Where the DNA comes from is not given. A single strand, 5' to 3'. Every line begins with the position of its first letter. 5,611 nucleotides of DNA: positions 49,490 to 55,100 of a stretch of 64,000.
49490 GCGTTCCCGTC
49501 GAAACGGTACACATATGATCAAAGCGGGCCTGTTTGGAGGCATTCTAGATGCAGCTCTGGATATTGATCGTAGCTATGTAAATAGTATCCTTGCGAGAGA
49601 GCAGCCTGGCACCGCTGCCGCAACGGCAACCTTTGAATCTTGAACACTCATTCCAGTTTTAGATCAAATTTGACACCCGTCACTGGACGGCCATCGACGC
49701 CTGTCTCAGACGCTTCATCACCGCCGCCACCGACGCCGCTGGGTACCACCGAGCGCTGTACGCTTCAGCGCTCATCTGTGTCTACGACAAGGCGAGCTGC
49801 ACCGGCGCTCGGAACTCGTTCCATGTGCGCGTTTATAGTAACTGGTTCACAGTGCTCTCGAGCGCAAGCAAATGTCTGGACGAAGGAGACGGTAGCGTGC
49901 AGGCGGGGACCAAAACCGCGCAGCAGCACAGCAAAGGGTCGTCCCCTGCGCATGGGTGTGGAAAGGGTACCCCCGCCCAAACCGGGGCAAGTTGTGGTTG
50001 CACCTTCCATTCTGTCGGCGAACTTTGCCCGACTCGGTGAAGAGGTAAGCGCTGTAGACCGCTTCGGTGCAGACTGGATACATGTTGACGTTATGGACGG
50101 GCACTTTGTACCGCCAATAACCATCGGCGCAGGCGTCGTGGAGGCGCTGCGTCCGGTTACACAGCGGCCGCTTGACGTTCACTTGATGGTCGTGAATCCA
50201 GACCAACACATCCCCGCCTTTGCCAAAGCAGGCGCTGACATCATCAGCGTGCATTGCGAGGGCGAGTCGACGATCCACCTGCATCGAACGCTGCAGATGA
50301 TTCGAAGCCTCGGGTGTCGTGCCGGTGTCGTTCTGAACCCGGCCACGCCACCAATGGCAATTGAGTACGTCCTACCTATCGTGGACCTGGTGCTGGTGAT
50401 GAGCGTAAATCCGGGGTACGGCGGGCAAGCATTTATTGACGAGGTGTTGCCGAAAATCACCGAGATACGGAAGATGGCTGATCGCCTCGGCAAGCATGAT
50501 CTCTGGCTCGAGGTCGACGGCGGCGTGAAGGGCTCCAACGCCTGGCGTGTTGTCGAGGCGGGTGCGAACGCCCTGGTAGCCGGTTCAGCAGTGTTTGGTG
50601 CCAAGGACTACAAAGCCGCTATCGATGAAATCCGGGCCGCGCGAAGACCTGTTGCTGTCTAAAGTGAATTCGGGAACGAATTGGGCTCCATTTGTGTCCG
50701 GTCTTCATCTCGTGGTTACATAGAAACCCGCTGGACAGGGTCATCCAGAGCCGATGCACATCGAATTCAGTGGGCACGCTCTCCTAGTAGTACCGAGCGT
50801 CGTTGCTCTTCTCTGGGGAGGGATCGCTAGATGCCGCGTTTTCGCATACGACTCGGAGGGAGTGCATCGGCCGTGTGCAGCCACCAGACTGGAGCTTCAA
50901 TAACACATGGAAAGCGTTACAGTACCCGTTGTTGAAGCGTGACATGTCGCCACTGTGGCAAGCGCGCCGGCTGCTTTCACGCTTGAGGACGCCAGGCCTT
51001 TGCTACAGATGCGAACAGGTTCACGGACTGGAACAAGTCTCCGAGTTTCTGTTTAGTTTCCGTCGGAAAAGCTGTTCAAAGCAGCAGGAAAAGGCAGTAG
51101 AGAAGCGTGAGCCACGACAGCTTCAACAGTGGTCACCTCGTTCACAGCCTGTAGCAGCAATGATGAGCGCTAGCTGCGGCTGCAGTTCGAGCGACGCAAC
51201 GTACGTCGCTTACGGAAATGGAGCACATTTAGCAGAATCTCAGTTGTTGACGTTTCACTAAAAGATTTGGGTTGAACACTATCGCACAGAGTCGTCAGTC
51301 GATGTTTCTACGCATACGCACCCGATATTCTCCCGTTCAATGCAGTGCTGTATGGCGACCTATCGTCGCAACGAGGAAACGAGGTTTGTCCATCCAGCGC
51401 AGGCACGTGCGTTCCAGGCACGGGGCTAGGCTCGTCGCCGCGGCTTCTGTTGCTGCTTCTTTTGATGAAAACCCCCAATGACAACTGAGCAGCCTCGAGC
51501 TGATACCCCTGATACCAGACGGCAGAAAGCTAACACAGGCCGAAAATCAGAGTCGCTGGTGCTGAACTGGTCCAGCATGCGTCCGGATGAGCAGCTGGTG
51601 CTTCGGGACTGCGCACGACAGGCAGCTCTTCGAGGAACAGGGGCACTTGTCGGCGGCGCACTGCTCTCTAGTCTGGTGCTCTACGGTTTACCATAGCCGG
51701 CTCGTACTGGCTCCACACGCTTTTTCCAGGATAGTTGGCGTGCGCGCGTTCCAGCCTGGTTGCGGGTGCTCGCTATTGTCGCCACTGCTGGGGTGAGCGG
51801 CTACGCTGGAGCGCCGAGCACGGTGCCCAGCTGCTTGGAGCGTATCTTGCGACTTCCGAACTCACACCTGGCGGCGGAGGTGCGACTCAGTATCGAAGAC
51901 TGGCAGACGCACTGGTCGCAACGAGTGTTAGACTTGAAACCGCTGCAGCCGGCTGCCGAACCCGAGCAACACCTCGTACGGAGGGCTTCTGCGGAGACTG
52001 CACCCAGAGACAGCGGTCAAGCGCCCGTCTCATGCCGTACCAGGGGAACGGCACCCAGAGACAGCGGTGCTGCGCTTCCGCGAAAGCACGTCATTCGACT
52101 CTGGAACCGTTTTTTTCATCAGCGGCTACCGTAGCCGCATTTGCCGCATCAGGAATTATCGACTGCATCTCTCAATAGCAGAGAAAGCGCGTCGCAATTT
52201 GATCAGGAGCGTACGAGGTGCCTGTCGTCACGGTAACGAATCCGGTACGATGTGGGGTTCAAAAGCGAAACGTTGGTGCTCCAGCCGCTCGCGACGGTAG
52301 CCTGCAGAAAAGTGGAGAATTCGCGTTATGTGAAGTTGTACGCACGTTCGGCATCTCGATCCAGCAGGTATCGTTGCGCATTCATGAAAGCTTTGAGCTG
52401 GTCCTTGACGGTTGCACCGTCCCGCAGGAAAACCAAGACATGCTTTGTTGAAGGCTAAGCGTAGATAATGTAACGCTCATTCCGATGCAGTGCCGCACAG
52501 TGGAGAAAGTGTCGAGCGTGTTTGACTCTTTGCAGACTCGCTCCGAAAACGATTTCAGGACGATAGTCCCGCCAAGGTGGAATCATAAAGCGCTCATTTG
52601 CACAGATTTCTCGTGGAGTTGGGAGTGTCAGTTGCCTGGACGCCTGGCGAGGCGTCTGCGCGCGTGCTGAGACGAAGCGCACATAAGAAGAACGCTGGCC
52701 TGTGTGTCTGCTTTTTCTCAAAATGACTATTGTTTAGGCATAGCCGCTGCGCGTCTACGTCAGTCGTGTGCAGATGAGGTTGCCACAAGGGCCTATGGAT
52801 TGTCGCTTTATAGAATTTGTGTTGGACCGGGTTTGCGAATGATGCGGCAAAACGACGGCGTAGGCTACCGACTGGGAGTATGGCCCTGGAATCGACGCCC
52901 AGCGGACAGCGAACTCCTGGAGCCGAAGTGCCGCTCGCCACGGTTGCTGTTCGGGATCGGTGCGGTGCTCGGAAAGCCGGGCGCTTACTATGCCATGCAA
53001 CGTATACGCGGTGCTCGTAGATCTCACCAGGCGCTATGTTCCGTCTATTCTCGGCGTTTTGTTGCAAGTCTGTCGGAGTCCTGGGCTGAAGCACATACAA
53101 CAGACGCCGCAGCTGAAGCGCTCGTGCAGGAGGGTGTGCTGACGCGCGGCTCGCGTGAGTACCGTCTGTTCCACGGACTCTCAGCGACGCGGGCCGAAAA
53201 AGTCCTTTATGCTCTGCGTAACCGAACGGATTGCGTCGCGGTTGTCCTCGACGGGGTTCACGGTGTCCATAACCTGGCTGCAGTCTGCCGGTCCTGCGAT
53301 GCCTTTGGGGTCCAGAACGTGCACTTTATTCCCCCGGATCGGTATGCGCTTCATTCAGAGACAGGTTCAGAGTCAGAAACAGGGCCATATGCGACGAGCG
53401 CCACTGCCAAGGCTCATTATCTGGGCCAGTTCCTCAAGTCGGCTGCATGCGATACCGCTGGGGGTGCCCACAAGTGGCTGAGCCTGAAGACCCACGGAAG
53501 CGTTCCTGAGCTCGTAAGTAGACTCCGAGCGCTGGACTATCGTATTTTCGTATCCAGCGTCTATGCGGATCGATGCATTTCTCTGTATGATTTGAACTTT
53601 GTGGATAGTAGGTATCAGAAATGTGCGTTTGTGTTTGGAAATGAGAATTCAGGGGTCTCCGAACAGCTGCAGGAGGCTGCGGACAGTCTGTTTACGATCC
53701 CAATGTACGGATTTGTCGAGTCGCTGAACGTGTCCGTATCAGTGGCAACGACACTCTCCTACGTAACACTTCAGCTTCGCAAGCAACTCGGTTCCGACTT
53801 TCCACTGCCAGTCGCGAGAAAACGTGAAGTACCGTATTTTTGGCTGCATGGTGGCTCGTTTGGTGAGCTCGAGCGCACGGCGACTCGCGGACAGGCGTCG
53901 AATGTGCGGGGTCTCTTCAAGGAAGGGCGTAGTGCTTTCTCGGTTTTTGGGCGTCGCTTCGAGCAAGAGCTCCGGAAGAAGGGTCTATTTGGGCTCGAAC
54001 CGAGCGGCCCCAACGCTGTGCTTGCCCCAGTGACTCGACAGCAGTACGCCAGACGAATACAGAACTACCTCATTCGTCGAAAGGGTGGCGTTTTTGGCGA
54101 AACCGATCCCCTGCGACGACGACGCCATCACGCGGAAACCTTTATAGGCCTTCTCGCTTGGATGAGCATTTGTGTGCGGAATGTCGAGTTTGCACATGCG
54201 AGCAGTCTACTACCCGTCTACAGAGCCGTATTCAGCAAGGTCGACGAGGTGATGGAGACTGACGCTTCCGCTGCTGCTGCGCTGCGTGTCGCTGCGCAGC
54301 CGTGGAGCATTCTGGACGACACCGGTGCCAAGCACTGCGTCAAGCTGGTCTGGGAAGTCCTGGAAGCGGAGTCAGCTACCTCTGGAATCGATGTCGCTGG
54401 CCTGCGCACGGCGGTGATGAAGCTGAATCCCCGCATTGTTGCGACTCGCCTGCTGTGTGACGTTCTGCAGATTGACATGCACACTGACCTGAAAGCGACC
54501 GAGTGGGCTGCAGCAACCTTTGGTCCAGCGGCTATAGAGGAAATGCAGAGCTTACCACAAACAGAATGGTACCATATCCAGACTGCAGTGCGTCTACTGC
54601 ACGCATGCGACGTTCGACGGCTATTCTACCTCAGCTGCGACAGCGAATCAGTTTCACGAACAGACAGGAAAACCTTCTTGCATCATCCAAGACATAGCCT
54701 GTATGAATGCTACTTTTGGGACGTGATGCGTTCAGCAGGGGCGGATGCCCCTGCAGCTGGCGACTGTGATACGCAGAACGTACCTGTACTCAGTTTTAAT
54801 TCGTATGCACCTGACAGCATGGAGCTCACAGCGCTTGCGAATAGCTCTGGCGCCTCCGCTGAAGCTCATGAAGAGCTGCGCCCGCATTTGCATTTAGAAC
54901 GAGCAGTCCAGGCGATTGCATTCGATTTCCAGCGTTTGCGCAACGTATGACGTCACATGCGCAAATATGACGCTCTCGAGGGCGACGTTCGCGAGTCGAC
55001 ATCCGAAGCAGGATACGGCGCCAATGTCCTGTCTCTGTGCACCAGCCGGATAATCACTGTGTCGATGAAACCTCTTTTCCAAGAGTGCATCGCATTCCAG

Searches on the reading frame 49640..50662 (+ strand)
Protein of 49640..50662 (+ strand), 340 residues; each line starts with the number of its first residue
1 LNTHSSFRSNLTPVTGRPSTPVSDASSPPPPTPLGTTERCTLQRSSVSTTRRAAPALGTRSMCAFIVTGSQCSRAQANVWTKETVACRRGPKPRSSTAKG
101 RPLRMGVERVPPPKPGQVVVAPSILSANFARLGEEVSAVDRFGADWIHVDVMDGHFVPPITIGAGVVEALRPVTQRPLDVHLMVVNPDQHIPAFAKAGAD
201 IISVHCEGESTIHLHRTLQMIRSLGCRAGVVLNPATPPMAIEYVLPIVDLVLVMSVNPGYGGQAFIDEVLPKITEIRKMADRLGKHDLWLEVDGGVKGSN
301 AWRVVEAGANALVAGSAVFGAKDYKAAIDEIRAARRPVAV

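Call 49: search_protein_families(library=pfam, proteins=[window:49640-50662:+], max_evalue=0.00001)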
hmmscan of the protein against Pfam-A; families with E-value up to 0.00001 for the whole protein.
window:49640-50662:+ (340 aa): 1 family
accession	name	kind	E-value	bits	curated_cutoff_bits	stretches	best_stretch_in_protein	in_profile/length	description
PF00834.25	Ribul_P_3_epim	-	1.1e-83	279.9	21.1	1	120-319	2-198/198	Ribulose-phosphate 3 epimerase family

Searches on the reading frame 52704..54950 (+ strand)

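Call 49: search_protein_families(library=pfam, proteins=[window:52704-54950:+], max_evalue=0.00001)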
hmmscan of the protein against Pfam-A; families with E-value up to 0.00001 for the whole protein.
window:52704-54950:+ (748 aa): 1 family
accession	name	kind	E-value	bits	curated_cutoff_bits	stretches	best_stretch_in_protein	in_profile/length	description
PF00588.24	SpoU_methylase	-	8.3e-28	97.7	29.7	2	244-349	41-139/142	SpoU rRNA Methylase family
